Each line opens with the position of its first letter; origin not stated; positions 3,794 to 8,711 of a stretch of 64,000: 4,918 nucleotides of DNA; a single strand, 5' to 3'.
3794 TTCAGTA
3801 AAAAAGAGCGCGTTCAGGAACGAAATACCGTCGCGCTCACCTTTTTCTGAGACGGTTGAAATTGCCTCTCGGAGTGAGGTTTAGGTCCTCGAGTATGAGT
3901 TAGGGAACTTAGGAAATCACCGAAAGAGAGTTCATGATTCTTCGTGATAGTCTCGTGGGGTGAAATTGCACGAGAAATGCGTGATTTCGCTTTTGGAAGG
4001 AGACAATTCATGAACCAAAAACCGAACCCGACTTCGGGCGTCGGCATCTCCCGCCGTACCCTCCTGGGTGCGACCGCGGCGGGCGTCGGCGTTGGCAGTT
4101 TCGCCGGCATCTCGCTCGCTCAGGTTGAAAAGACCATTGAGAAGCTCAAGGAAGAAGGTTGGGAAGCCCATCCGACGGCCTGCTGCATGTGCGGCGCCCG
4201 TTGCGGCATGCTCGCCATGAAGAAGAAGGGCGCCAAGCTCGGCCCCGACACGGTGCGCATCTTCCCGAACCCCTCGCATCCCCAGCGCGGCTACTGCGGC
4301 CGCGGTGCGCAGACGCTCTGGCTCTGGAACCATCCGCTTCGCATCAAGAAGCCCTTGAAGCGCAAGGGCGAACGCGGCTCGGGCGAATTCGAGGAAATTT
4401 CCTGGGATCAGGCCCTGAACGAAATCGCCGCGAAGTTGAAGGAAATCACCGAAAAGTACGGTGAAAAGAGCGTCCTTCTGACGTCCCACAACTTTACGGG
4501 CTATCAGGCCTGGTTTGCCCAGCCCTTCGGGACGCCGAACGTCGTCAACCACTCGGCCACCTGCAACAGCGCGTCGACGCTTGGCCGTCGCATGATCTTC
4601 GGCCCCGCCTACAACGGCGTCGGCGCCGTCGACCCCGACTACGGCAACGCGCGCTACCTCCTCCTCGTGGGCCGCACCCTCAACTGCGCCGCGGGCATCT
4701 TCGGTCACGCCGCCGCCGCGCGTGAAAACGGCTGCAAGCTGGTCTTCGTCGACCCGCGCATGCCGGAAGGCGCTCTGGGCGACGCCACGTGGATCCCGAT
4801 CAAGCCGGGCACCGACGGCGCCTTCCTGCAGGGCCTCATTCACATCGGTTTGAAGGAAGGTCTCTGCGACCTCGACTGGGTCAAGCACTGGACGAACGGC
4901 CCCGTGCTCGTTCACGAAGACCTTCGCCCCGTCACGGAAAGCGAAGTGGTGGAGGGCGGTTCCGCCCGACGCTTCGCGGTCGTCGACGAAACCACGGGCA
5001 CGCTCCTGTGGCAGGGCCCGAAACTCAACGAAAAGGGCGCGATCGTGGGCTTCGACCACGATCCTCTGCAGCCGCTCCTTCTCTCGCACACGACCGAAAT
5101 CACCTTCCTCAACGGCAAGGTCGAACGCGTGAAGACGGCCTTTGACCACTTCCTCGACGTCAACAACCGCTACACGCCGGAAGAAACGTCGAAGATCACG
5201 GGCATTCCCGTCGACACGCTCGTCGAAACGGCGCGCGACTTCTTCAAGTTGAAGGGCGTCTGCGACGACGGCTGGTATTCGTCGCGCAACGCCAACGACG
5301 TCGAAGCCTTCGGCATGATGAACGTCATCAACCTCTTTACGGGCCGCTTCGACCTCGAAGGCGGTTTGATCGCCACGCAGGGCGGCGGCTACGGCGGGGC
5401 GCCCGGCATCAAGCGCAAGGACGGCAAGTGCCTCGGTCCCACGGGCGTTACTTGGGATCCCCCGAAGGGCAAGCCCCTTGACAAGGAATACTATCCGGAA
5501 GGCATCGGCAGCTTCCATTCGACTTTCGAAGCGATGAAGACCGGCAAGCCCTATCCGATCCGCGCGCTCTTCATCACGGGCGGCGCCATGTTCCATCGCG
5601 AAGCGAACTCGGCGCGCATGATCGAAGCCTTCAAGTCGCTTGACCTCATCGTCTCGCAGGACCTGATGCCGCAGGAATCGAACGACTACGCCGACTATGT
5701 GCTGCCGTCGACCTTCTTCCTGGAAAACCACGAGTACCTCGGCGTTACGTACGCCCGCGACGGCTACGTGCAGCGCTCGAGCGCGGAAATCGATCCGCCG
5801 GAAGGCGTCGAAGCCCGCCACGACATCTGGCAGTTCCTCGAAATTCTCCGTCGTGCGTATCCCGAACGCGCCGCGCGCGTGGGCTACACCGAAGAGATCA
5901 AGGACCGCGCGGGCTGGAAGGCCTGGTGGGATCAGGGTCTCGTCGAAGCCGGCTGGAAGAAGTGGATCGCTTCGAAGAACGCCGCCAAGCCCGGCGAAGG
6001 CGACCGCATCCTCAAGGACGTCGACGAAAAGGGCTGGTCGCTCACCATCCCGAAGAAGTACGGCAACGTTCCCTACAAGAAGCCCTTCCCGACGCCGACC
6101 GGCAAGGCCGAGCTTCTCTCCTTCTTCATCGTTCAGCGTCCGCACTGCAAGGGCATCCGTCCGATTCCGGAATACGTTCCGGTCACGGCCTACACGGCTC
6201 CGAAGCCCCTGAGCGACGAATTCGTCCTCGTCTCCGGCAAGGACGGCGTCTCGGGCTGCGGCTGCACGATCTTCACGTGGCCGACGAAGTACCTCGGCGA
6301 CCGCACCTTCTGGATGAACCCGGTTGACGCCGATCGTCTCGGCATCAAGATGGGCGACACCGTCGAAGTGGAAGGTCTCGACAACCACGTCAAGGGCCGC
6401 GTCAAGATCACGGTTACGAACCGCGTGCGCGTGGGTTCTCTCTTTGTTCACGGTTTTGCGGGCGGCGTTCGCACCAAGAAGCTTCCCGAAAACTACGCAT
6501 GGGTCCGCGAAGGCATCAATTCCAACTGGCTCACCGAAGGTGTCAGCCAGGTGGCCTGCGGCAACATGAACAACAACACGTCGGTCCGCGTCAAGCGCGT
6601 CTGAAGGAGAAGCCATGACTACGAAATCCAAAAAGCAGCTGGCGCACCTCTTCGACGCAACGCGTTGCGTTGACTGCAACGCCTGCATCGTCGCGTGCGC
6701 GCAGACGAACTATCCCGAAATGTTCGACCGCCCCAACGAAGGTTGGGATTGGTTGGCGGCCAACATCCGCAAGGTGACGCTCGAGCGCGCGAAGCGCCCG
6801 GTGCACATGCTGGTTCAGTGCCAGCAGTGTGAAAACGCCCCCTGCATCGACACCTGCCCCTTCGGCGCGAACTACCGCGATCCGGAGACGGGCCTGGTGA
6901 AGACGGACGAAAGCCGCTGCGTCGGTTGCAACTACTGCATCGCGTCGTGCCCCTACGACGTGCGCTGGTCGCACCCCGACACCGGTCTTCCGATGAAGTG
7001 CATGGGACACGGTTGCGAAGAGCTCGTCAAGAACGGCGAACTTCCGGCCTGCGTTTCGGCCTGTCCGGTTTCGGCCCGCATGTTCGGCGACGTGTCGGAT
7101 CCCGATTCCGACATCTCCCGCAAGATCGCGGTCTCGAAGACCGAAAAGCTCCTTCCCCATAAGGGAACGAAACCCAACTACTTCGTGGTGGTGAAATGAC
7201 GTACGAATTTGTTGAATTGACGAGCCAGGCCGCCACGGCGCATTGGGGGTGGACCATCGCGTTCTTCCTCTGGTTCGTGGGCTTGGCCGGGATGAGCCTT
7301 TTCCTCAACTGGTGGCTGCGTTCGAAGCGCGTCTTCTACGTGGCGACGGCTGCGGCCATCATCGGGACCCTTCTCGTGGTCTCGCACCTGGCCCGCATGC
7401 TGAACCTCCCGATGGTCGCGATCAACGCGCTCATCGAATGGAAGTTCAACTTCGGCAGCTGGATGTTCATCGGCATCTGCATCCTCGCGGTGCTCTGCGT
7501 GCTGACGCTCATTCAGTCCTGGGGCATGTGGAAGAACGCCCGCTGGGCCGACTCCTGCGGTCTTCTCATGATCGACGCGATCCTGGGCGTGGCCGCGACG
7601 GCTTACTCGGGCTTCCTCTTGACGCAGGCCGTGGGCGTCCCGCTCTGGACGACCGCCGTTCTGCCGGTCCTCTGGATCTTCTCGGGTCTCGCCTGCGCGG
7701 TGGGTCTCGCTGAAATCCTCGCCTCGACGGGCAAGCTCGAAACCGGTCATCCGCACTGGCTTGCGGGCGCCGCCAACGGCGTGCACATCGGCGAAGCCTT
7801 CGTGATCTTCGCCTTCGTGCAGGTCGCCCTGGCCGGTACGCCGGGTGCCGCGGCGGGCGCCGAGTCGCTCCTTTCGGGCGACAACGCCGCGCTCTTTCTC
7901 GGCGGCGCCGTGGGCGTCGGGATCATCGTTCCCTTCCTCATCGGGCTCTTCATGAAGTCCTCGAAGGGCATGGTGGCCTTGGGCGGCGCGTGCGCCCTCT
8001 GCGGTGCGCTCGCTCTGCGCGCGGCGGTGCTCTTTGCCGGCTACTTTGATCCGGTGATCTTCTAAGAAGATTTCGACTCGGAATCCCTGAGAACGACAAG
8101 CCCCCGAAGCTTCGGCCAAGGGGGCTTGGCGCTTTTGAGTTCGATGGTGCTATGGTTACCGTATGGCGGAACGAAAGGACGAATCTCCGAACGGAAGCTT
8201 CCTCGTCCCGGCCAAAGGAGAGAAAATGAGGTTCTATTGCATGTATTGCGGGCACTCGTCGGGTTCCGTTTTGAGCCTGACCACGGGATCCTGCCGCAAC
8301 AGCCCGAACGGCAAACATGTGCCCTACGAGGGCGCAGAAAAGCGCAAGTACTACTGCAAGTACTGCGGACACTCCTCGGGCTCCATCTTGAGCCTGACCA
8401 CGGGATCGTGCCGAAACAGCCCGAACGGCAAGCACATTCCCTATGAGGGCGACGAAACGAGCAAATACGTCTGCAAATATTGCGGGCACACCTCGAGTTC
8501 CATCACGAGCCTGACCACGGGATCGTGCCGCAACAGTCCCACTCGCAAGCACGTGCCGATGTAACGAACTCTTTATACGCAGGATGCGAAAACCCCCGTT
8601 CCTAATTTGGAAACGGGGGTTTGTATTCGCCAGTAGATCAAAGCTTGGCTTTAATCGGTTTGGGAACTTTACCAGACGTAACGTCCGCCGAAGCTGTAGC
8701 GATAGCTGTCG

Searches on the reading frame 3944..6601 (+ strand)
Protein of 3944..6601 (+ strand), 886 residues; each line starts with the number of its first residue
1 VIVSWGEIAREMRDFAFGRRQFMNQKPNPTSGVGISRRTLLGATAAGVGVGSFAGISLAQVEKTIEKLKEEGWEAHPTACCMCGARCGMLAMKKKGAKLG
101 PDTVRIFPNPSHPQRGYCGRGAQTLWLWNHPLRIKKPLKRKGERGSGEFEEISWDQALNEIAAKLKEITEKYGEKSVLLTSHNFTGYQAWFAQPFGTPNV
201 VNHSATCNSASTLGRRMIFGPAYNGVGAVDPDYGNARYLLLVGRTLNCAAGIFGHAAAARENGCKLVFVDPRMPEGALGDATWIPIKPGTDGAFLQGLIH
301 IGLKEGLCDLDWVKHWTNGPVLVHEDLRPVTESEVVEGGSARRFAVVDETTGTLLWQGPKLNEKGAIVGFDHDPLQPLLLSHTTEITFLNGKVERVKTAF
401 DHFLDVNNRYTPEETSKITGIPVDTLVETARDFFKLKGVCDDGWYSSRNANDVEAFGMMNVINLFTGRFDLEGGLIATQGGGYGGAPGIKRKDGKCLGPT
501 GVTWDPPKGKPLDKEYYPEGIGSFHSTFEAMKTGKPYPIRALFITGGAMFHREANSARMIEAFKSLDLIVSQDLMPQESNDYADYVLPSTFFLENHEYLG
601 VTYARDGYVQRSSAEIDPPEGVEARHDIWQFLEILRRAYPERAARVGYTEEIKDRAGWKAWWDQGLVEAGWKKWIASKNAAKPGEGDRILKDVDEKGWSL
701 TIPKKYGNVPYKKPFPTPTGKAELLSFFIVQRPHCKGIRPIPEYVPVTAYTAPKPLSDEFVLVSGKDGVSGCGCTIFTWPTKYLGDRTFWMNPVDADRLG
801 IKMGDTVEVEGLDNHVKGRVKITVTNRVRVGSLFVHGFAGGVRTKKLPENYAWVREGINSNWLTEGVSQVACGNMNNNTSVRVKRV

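Call 6: search_protein_families(library=pfam, proteins=[window:3944-6601:+], max_evalue=0.001)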
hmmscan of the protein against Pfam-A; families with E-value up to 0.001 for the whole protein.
window:3944-6601:+ (886 aa): 3 families
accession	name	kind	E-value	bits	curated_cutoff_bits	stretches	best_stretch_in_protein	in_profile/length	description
PF00384.28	Molybdopterin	-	1.6e-29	103.5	24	1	133-635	1-351/353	Molybdopterin oxidoreductase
PF01568.27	Molydop_binding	-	1.3e-08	35.3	26.8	1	787-875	29-105/110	Molydopterin dinucleotide binding domain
PF04879.21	Molybdop_Fe4S4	-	3e-05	24.3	22.7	1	75-123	3-48/55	Molybdopterin oxidoreductase Fe4S4 domain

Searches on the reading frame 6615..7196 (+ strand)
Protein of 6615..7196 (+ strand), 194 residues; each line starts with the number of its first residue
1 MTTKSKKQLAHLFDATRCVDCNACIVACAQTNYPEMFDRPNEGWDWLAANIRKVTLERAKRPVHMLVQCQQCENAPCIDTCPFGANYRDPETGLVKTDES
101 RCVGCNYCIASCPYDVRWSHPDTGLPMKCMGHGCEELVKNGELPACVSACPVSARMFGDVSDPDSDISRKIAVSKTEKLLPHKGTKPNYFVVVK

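Call 6: search_protein_families(library=pfam, proteins=[window:6615-7196:+], max_evalue=0.001)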
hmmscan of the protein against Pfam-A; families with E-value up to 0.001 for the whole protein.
window:6615-7196:+ (194 aa): 13 families
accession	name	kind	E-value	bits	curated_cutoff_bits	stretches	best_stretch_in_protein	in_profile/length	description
PF13247.11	Fer4_11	-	4.1e-20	72.3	26.2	1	68-159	9-99/100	4Fe-4S dicluster domain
PF12838.12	Fer4_7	-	9.8e-12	45.6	27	2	17-85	1-52/52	4Fe-4S dicluster domain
PF12837.12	Fer4_6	-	4e-11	42.7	25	1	95-116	2-23/24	4Fe-4S binding domain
PF00037.32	Fer4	-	1.4e-09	37.8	21.1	1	96-116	2-22/24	4Fe-4S binding domain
PF13187.11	Fer4_9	-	1.3e-08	35.2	27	1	68-115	1-50/52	4Fe-4S dicluster domain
PF13237.11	Fer4_10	-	2.2e-08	34.3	25.5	2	63-113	3-53/53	4Fe-4S dicluster domain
PF14697.11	Fer4_21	-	1.8e-06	28.4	35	0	68-114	7-53/59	4Fe-4S dicluster domain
PF12797.12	Fer4_2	-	3.4e-06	27.1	24.5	1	95-114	3-22/22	4Fe-4S binding domain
PF13183.11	Fer4_8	-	5.2e-06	27.3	27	0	15-84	2-67/68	4Fe-4S dicluster domain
PF13534.11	Fer4_17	-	6.8e-05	23.8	22.2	0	101-115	45-59/61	4Fe-4S dicluster domain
PF12800.12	Fer4_4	-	0.00031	21.3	24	0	100-115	2-17/17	4Fe-4S binding domain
PF13484.11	Fer4_16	-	0.00047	21.3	30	0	100-114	51-65/66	4Fe-4S double cluster binding domain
PF12798.12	Fer4_3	-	0.00074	20.6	27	0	102-115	1-14/15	4Fe-4S binding domain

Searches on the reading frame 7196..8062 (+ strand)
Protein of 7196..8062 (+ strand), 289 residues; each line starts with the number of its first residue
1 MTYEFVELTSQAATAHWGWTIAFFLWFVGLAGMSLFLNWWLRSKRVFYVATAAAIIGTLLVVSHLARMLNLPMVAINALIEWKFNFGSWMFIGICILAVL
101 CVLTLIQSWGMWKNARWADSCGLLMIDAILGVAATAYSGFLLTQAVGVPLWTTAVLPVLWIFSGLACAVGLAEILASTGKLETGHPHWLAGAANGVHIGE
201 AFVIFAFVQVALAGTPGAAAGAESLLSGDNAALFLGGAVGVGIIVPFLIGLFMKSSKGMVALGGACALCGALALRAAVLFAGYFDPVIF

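Call 6: search_protein_families(library=pfam, proteins=[window:7196-8062:+], max_evalue=0.001)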
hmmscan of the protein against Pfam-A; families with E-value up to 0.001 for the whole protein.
window:7196-8062:+ (289 aa): 1 family
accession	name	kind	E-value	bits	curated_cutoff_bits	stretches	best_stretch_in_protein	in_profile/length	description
PF03916.19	NrfD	-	2e-22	80.7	25.8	1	10-283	4-309/313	Polysulphide reductase, NrfD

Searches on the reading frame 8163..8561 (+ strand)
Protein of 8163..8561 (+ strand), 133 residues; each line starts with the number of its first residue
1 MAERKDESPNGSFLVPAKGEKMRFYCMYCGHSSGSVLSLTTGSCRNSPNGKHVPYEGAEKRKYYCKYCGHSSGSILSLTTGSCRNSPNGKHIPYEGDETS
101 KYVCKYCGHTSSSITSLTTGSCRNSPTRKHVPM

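Call 28: search_protein_families(library=pfam, proteins=[window:8163-8561:+], max_evalue=1)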
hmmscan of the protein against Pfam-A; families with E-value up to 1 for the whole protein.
window:8163-8561:+ (133 aa): 24 families
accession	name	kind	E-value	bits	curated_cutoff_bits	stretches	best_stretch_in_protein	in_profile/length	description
PF02748.20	PyrI_C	-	1.8e-06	28.1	23.4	2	11-31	22-41/48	Aspartate carbamoyltransferase regulatory chain, metal binding domain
PF10058.14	Zn_ribbon_10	-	2.4e-06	27.6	24.2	2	10-31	32-52/54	ER junction formation factor lunapark, zinc ribbon finger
PF14803.11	Zn_ribbon_Nudix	-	2.8e-06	27.6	25.6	1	95-109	16-30/34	Nudix N-terminal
PF17283.8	Zn_ribbon_SprT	-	0.0066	16.9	28.1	0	99-110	22-33/38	SprT-like zinc ribbon domain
PF00096.32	zf-C2H2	-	0.0067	17.3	25.2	0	102-118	1-17/23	Zinc finger, C2H2 type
PF02892.21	zf-BED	-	0.0076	16.7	20.6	0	100-114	15-29/44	BED zinc finger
PF08271.17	Zn_Ribbon_TF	-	0.0079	16.2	29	0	98-109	16-27/43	TFIIB zinc-binding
PF25208.1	DUF7838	-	0.011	16.1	28.5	0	59-71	30-42/55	Domain of unknown function (DUF7838)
PF13771.12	zf-HC5HC2H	-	0.027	15.1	29.1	0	53-85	28-60/91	PHD-like zinc-binding domain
PF18658.7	zf-C2H2_12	-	0.039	14.1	27.3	1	12-34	7-29/64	Spin-doc zinc-finger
PF00643.29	zf-B_box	-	0.061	13.9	24.1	0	19-31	11-23/42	B-box zinc finger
PF13248.11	Zn_ribbon_3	-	0.068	13.1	27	0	103-109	18-24/26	zinc-ribbon domain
PF18870.6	HEPN_RES_NTD1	-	0.082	13.7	27.4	0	59-78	2-21/131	HEPN/RES N-terminal domain 1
PF13465.12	zf-H2C2_2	-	0.1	13.4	40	0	60-71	12-23/26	Zinc-finger double domain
PF13821.11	DUF4187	-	0.18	12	29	0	24-33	27-36/54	Domain of unknown function (DUF4187)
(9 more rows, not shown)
